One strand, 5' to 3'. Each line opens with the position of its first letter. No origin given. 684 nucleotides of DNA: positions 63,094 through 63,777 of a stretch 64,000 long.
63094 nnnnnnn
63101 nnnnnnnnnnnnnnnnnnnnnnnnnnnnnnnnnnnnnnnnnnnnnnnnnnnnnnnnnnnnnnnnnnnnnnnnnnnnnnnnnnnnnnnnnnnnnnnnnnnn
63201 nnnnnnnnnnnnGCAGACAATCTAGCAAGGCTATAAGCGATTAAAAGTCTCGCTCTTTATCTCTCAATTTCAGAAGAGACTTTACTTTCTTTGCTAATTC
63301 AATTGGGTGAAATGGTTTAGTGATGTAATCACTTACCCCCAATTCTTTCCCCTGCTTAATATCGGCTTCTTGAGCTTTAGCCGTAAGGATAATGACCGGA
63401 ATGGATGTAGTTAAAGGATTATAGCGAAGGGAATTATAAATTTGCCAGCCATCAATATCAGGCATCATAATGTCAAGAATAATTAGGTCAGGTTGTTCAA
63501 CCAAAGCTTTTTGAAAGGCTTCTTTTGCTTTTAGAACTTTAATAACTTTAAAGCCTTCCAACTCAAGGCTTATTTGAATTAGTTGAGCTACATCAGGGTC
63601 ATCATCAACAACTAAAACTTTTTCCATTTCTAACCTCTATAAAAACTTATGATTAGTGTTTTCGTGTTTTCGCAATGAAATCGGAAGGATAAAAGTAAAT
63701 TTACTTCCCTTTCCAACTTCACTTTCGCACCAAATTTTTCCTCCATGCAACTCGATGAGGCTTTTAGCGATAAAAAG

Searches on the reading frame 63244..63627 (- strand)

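Call 49: search_protein_families(library=pfam, proteins=[window:63244-63627:-], max_evalue=0.00001)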
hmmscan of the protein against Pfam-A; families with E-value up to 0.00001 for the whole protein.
window:63244-63627:- (128 aa): 1 family
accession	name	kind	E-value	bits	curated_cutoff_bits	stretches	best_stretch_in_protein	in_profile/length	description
PF00072.30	Response_reg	-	1.2e-28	99.9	30.2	1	4-116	1-111/111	Response regulator receiver domain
